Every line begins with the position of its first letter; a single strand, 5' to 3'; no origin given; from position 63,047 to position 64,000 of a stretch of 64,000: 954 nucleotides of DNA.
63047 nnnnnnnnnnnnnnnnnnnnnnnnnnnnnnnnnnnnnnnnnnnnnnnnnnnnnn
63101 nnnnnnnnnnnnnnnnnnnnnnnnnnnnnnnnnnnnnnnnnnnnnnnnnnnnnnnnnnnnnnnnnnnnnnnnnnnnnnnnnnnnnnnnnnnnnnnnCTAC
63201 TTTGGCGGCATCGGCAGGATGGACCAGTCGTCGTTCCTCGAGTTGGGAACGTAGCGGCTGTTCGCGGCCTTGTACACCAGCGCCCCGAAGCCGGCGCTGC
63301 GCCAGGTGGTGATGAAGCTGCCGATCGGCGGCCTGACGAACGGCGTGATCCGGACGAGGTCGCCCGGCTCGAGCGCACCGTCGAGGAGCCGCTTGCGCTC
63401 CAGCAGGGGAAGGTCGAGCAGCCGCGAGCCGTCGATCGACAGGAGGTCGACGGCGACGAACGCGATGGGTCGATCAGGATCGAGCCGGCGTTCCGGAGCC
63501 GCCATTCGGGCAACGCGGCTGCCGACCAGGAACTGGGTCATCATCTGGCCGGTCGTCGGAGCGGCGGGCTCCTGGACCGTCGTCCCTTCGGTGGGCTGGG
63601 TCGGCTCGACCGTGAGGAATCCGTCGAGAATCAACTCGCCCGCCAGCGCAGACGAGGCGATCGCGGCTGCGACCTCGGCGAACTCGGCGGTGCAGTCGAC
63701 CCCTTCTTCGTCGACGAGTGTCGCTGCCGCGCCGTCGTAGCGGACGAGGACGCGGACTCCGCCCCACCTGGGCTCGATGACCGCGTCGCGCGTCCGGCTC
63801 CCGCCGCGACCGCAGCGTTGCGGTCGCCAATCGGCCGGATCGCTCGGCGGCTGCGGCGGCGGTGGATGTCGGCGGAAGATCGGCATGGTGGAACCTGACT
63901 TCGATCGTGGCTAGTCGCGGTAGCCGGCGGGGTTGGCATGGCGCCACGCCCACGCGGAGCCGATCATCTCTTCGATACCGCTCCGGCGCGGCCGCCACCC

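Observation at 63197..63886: Ligase-like adenylation-domain gene with catalytic lysine replaced (KxDG to RWGG) heading the solute operon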

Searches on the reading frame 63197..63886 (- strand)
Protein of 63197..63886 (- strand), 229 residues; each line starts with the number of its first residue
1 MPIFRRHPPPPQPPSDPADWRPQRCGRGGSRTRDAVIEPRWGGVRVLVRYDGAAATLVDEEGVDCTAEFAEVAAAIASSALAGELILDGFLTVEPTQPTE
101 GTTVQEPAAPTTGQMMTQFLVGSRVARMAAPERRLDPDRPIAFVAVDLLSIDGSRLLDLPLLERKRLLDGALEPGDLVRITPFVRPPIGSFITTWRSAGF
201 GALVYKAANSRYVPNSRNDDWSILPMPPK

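Call 3: search_protein_families(library=pfam, proteins=[window:63197-63886:-], max_evalue=10)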
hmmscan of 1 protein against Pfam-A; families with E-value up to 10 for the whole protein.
window:63197-63886:- (229 aa): 1 family
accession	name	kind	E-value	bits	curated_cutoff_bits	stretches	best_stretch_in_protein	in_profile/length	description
PF01068.26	DNA_ligase_A_M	-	5.3e-10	39.8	26.2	1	33-221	20-200/204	ATP dependent DNA ligase domain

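Call 4: search_protein_families(library=ncbifam, proteins=[window:63197-63886:-], max_evalue=10)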
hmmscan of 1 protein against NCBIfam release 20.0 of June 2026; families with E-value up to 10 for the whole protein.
window:63197-63886:- (229 aa): 12 families
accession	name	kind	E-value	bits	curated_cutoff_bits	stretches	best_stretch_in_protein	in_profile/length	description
TIGR02779.1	NHEJ_ligase_lig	equivalog_domain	9.5e-15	54.6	227.75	1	36-221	17-180/302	non-homologous end-joining DNA ligase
NF007210.0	PRK09632.1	equivalog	6e-14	51.3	989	1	32-221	493-654/781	ATP-dependent DNA ligase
NF005796.0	PRK07636.1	subfamily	7.8e-13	48.2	337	1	35-222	20-182/275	ATP-dependent DNA ligase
NF006078.0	PRK08224.1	equivalog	2.9e-12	46.2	296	1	34-218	25-193/350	ATP-dependent DNA ligase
TIGR02776.1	NHEJ_ligase_prk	equivalog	3.9e-10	39.2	373.2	1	36-221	8-172/587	DNA ligase D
NF004628.0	PRK05972.1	subfamily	6.6e-07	27.8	895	1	34-222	260-424/870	ATP-dependent DNA ligase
NF002868.0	PRK03180.1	equivalog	8.6e-07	28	641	1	33-221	204-376/509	ATP-dependent DNA ligase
NF006701.0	PRK09247.1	equivalog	9.1e-07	28.2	543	1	33-173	225-348/540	ATP-dependent DNA ligase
TIGR04120.1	DNA_lig_bact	equivalog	1e-05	24.7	400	1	36-174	224-340/526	cisplatin damage response ATP-dependent DNA ligase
NF041331.1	LigA_Halo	equivalog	1.3e-05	23.9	830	1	34-221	248-422/552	ATP-dependent DNA ligase LigA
NF007211.0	PRK09633.1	equivalog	4.9e-05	21.9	774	1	36-174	19-146/610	DNA ligase D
TIGR00574.1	dnl1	superfamily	0.00096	17.9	217.8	1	132-221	276-371/527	ATP-dependent DNA ligase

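Call 9: find_homologous_proteins(query=window:63197-63886:-, max_evalue=0.001)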
Query window:63197-63886:- (229 aa): 686 proteins with E <= 0.001 among 4264 candidates; the best 120 are listed.
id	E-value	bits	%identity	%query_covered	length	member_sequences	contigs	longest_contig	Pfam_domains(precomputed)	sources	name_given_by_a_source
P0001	3.4e-148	510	100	100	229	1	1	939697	PF01068.27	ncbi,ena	-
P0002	6.3e-116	404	78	100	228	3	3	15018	PF01068.27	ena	-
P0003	4.1e-115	401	78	100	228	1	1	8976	PF01068.27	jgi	jgi:bifunctional non-homologous end joining protein LigD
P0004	9.8e-114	397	77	100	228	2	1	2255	PF01068.27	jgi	jgi:ATP-dependent DNA ligase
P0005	1.3e-111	390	76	100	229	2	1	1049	PF01068.27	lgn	-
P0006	2.2e-111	389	76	100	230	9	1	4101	PF01068.27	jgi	jgi:bifunctional non-homologous end joining protein LigD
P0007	3.0e-110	385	74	100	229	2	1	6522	PF01068.27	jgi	jgi:ATP-dependent DNA ligase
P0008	4.9e-109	381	77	92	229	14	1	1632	PF01068.27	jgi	-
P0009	8.1e-109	381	76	92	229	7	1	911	PF01068.27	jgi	jgi:ATP-dependent DNA ligase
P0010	1.4e-106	373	71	100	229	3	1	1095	PF01068.27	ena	-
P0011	6.7e-105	368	74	92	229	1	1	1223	PF01068.27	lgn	-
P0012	4.3e-102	359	71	92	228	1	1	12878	PF01068.27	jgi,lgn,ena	-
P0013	2.6e-101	356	69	100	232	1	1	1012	PF01068.27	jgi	jgi:ATP-dependent DNA ligase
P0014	1.7e-100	353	71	100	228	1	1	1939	PF01068.27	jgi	jgi:bifunctional non-homologous end joining protein LigD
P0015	4.0e-99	349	70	100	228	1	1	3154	PF01068.27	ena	-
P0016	4.3e-99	349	70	99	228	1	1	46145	PF01068.27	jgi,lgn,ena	-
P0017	1.6e-98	347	71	92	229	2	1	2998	PF01068.27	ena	-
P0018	3.0e-97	343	68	100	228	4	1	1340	PF01068.27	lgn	-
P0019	1.1e-96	341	67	100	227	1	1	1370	PF01068.27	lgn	-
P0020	1.6e-96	340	68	100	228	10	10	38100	PF01068.27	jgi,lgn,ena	jgi:ATP-dependent DNA ligase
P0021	2.6e-96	340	70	96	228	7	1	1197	PF01068.27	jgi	-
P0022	4.7e-96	339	67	100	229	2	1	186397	PF01068.27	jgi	jgi:ATP-dependent DNA ligase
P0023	6.9e-96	338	67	100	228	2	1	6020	PF01068.27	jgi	jgi:ATP-dependent DNA ligase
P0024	7.8e-96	338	69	96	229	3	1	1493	PF01068.27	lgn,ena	-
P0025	3.4e-95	336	71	94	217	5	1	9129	PF01068.27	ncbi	ncbi:MAG TPA: hypothetical protein VGE81_07940, partial [Candidatus Limnocylindrales bacterium]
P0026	3.4e-95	336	66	100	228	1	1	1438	PF01068.27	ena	-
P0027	3.5e-95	336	70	92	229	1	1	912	PF01068.27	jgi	jgi:bifunctional non-homologous end joining protein LigD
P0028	4.2e-95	336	68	100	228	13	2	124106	PF01068.27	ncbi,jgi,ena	jgi:ATP-dependent DNA ligase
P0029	2.5e-94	333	67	92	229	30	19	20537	PF01068.27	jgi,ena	jgi:ATP-dependent DNA ligase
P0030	3.3e-94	333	69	91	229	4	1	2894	PF01068.27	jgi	jgi:bifunctional non-homologous end joining protein LigD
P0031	4.2e-94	333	67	90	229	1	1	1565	PF01068.27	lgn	-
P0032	4.3e-94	333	67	92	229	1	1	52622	PF01068.27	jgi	jgi:ATP-dependent DNA ligase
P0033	1.0e-93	331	70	91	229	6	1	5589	PF01068.27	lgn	-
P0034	1.4e-93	331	66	99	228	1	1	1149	PF01068.27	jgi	jgi:bifunctional non-homologous end joining protein LigD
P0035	1.7e-93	331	65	100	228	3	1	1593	PF01068.27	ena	-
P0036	4.1e-93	329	66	92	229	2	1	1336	PF01068.27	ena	-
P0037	4.2e-93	329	66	96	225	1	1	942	PF01068.27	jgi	jgi:bifunctional non-homologous end joining protein LigD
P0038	4.7e-93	329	65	99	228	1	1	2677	PF01068.27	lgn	-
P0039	8.4e-93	328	67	99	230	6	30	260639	PF01068.27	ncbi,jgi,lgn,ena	ncbi:MAG: hypothetical protein ABSE58_03370 [Candidatus Limnocylindrales bacterium]|jgi:DNA ligase-1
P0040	9.6e-93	328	68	100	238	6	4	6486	PF01068.27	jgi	jgi:ATP-dependent DNA ligase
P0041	1.1e-92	328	67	99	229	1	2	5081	PF01068.27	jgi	jgi:ATP-dependent DNA ligase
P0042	1.2e-92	328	67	93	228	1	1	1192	PF01068.27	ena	-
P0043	1.6e-92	327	69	92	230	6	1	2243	PF01068.27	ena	-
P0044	3.2e-92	326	66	100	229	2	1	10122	PF01068.27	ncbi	ncbi:MAG TPA: hypothetical protein VF337_11575 [Candidatus Limnocylindrales bacterium]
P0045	3.3e-92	326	66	100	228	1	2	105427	PF01068.27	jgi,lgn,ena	-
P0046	6.0e-92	326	67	100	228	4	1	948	PF01068.27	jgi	jgi:ATP-dependent DNA ligase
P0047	1.1e-91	325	64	100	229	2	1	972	PF01068.27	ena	-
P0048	1.4e-91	324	67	92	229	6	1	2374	PF01068.27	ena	-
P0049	1.6e-90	321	65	100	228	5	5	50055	PF01068.27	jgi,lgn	jgi:ATP-dependent DNA ligase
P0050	1.7e-90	321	65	100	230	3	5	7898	PF01068.27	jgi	jgi:ATP-dependent DNA ligase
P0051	2.4e-90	320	67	93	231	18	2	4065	PF01068.27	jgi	jgi:ATP-dependent DNA ligase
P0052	2.7e-90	320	68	92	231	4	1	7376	PF01068.27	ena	-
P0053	1.4e-89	318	65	100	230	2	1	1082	PF01068.27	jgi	jgi:ATP-dependent DNA ligase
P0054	1.9e-89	317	67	92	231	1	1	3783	PF01068.27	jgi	jgi:ATP-dependent DNA ligase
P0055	2.5e-89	317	66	96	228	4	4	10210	PF01068.27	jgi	jgi:bifunctional non-homologous end joining protein LigD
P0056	3.1e-89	317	68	93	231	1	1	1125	PF01068.27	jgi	jgi:ATP-dependent DNA ligase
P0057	3.8e-89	316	64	100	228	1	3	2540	PF01068.27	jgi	jgi:ATP-dependent DNA ligase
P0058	5.8e-89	316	62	100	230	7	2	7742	PF01068.27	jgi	jgi:bifunctional non-homologous end joining protein LigD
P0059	7.3e-89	315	68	92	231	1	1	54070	PF01068.27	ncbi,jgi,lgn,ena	ncbi:MAG: hypothetical protein ABSE70_06045 [Candidatus Limnocylindrales bacterium]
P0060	7.5e-89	315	65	99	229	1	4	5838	PF01068.27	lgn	-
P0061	7.8e-89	315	65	99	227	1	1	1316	PF01068.27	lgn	-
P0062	1.3e-88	315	63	92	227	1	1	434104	PF01068.27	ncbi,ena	-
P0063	1.3e-88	315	64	100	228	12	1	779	PF01068.27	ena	-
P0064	1.4e-88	314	66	92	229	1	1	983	PF01068.27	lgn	-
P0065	1.7e-88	314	64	100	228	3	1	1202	PF01068.27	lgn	-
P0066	3.0e-88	313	64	100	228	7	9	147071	PF01068.27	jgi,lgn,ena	jgi:ATP-dependent DNA ligase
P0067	3.9e-88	313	63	92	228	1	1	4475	PF01068.27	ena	-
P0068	5.6e-88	313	64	100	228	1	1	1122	PF01068.27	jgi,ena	-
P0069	6.4e-88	312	72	86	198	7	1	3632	PF01068.27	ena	-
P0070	9.0e-88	312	63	100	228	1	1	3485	PF01068.27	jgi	jgi:ATP-dependent DNA ligase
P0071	9.3e-88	312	63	92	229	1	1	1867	PF01068.27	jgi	jgi:bifunctional non-homologous end joining protein LigD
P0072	1.6e-87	311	63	100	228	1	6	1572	PF01068.27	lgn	-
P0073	2.7e-87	310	64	99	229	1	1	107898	PF01068.27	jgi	jgi:ATP-dependent DNA ligase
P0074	3.7e-87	310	62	100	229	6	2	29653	PF01068.27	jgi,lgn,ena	jgi:ATP-dependent DNA ligase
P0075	5.1e-87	309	67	92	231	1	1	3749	PF01068.27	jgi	jgi:ATP-dependent DNA ligase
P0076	1.4e-86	308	63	100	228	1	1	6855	PF01068.27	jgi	jgi:bifunctional non-homologous end joining protein LigD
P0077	2.8e-86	307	62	90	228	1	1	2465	PF01068.27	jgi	jgi:ATP-dependent DNA ligase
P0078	3.9e-86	306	63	98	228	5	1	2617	PF01068.27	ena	-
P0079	8.9e-86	305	63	97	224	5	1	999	PF01068.27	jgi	jgi:ATP-dependent DNA ligase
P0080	1.0e-85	305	71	86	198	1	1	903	PF01068.27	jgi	jgi:ATP-dependent DNA ligase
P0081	1.5e-85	305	62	92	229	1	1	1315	PF01068.27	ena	-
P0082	3.4e-85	303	62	98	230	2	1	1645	PF01068.27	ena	-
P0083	4.5e-85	303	70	85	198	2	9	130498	PF01068.27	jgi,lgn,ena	jgi:ATP-dependent DNA ligase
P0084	2.5e-84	301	60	99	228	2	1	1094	PF01068.27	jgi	jgi:ATP-dependent DNA ligase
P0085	3.0e-84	300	60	100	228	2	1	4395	PF01068.27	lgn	-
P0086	4.0e-84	300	59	100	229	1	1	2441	PF01068.27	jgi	jgi:ATP-dependent DNA ligase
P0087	5.8e-84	299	64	92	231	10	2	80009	PF01068.27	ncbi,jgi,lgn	jgi:ATP-dependent DNA ligase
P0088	1.5e-83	298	78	76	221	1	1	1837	PF01068.27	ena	-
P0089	3.7e-83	297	61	100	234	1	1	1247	PF01068.27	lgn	-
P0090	4.9e-83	296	69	85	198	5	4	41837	PF01068.27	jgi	jgi:ATP-dependent DNA ligase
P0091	5.3e-83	296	60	100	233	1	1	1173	PF01068.27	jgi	jgi:bifunctional non-homologous end joining protein LigD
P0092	6.5e-83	296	59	100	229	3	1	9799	PF01068.27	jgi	jgi:ATP-dependent DNA ligase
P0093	1.6e-82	295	60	100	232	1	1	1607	PF01068.27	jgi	jgi:ATP-dependent DNA ligase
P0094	2.4e-82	294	61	100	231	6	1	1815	PF01068.27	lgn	-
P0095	2.5e-82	294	61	100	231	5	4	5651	PF01068.27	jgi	jgi:ATP-dependent DNA ligase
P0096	4.0e-82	293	68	85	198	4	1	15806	PF01068.27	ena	-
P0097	5.8e-82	293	69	85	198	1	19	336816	PF01068.27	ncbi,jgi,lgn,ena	jgi:ATP-dependent DNA ligase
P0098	8.8e-82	292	60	94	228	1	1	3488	PF01068.27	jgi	jgi:ATP-dependent DNA ligase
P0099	1.0e-81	292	69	85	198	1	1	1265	PF01068.27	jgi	jgi:ATP-dependent DNA ligase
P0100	1.1e-81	292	62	97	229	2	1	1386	PF01068.27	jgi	jgi:ATP-dependent DNA ligase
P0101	1.5e-81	291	60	100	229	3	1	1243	PF01068.27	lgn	-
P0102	1.9e-81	291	59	100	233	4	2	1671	PF01068.27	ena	-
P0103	3.2e-81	290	62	92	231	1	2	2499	PF01068.27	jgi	jgi:ATP-dependent DNA ligase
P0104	4.7e-81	290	60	99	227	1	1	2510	PF01068.27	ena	-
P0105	5.4e-81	290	60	100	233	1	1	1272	PF01068.27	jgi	-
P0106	7.6e-81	289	59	100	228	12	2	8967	PF01068.27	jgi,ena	jgi:bifunctional non-homologous end joining protein LigD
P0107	1.5e-80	288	59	92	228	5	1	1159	PF01068.27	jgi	jgi:ATP-dependent DNA ligase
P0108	2.1e-80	288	65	90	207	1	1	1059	PF01068.27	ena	-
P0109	2.3e-80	288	58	92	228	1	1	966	PF01068.27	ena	-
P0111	3.3e-80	287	59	100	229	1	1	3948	PF01068.27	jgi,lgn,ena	-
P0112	3.8e-80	287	57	99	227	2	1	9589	PF01068.27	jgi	jgi:bifunctional non-homologous end joining protein LigD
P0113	7.1e-80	286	68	86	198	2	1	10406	PF01068.27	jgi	jgi:ATP-dependent DNA ligase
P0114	2.4e-79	284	60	100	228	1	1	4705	PF01068.27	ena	-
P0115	3.1e-79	284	60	94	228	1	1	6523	PF01068.27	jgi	jgi:bifunctional non-homologous end joining protein LigD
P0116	3.5e-79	284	58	92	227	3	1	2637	PF01068.27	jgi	jgi:bifunctional non-homologous end joining protein LigD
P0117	4.2e-79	283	58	92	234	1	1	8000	PF01068.27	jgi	jgi:bifunctional non-homologous end joining protein LigD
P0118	5.0e-79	283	67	84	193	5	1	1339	PF01068.27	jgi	jgi:ATP-dependent DNA ligase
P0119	5.9e-79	283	57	98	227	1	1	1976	PF01068.27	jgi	-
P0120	6.5e-79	283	61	96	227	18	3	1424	PF01068.27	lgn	-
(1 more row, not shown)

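Call 14: find_encoding_contigs(protein=P0001, flank=10000, max_places=3)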
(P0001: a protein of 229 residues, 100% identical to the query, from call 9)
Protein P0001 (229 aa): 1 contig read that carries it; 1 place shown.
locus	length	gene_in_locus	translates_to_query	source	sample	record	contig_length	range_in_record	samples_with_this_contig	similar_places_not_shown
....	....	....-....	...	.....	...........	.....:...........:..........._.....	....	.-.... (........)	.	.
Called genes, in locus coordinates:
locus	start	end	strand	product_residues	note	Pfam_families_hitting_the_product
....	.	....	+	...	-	?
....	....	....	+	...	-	-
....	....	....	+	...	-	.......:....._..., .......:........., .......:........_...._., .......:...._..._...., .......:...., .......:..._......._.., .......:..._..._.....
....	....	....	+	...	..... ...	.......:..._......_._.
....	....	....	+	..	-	?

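Call 15: find_encoding_contigs(protein=P0039, flank=10000, max_places=2)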
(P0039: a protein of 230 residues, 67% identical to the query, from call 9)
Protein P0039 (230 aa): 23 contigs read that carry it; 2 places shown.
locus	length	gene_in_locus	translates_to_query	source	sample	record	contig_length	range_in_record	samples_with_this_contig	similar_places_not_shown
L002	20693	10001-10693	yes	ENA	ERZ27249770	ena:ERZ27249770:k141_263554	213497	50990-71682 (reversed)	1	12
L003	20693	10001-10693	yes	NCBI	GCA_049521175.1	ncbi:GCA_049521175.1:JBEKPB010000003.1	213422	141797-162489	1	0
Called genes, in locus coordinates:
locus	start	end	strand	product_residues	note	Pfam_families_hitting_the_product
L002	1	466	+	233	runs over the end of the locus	PF00072:Response_reg, PF00486:Trans_reg_C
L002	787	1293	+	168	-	PF07811:TadE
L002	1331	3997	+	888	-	PF13519:VWA_2 (faint)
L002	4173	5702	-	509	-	PF03816:LytR_cpsA_psr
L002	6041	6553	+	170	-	PF01844:HNH, PF14279:HNH_5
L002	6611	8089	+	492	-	PF01743:PolyA_pol, PF12627:PolyA_pol_RNAbd, PF01966:HD, PF13735:tRNA_NucTran2_2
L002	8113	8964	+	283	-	PF07719:TPR_2 (faint), PF13428:TPR_14 (faint), PF13432:TPR_16 (weak), PF14559:TPR_19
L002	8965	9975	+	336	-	PF01073:3Beta_HSD, PF01370:Epimerase, PF02719:Polysacc_synt_2, PF04321:RmlD_sub_bind, PF13460:NAD_binding_10 (faint), PF16363:GDP_Man_Dehyd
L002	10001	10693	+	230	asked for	PF01068:DNA_ligase_A_M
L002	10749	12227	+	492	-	-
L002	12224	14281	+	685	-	-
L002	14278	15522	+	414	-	PF02595:Gly_kinase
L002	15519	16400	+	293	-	PF00730:HhH-GPD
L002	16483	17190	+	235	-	PF00072:Response_reg, PF00486:Trans_reg_C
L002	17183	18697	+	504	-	-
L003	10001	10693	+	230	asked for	PF01068:DNA_ligase_A_M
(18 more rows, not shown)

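Call 16: find_encoding_contigs(protein=P0062, flank=10000, max_places=2)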
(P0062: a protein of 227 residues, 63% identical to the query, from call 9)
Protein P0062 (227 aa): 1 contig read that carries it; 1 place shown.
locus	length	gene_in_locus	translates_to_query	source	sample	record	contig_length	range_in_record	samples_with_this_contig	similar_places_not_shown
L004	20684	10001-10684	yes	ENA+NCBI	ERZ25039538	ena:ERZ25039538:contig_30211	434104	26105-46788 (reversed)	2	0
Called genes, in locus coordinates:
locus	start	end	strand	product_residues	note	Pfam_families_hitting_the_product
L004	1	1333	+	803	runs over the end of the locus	PF00149:Metallophos (weak), PF00041:fn3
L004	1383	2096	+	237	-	PF00072:Response_reg, PF00486:Trans_reg_C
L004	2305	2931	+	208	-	PF07811:TadE (weak)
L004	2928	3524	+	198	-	PF07811:TadE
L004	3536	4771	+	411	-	PF13400:Tad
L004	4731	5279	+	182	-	-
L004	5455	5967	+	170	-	PF01844:HNH, PF14279:HNH_5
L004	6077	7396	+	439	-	PF01743:PolyA_pol, PF12627:PolyA_pol_RNAbd, PF01966:HD, PF13735:tRNA_NucTran2_2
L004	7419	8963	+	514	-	-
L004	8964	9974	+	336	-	PF01073:3Beta_HSD, PF01370:Epimerase, PF02719:Polysacc_synt_2, PF04321:RmlD_sub_bind, PF05368:NmrA (weak), PF13460:NAD_binding_10, PF16363:GDP_Man_Dehyd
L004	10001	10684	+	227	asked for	PF01068:DNA_ligase_A_M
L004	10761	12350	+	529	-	-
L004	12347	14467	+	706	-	PF00582:Usp, PF00535:Glycos_transf_2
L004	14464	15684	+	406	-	PF02595:Gly_kinase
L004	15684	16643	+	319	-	-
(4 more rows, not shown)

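Call 17: find_encoding_contigs(protein=P0097, flank=10000, max_places=2)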
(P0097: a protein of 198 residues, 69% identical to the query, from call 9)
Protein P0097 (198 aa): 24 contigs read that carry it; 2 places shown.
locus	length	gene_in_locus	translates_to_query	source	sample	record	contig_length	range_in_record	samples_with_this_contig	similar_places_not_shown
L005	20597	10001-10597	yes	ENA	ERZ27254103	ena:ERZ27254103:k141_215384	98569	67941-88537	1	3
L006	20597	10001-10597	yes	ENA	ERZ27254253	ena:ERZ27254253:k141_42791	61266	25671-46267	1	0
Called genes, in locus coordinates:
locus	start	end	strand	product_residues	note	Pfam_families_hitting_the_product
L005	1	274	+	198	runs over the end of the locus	PF04892:VanZ-LLP1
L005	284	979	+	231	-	PF03167:UDG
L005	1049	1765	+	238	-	PF00072:Response_reg, PF00486:Trans_reg_C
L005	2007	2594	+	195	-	PF07811:TadE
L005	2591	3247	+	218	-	PF07811:TadE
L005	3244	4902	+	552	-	PF13400:Tad (weak)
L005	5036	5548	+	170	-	PF01844:HNH, PF14279:HNH_5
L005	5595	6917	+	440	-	PF01743:PolyA_pol, PF12627:PolyA_pol_RNAbd, PF01966:HD, PF13735:tRNA_NucTran2_2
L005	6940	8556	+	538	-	PF14559:TPR_19 (weak)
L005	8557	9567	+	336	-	PF01073:3Beta_HSD, PF01370:Epimerase, PF02719:Polysacc_synt_2 (weak), PF04321:RmlD_sub_bind, PF05368:NmrA (weak), PF13460:NAD_binding_10, PF16363:GDP_Man_Dehyd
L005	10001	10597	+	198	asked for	PF01068:DNA_ligase_A_M (weak)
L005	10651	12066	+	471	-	-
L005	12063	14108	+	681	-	PF00582:Usp, PF00535:Glycos_transf_2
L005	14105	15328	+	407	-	PF02595:Gly_kinase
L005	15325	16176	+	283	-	PF00730:HhH-GPD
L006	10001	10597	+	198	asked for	PF01068:DNA_ligase_A_M (weak)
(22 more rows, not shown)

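Call 18: search_protein_representatives(protein=window:63197-63886:-)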
Query: 229 residues. Proteins with E-value up to 0.001 (for the whole library): 1060; up to 1e-10: 160; up to 1e-30: 45. The best 150 are listed.
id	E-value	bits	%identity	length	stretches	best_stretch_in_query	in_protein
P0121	7.6e-75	267.8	63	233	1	1-229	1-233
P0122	3.3e-65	236.3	56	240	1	1-226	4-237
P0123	5.3e-54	199.6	50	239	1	12-228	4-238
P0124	1.5e-49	185.1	46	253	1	14-228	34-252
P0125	4.2e-48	180.3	47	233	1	10-228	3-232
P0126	8.2e-48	179.4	73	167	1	115-227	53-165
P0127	1.3e-47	178.8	48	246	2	131-228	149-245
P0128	3.7e-46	174.0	47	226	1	18-227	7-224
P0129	1.1e-45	172.5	49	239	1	13-227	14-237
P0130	4.1e-45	170.5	48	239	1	19-228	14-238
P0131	1.1e-44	169.1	66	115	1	115-228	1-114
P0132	1.6e-43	165.4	42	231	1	1-228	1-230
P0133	1.0e-42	162.7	40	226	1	13-228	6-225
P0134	2.3e-42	161.6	46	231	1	19-227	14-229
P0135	2.4e-42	161.5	43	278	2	130-228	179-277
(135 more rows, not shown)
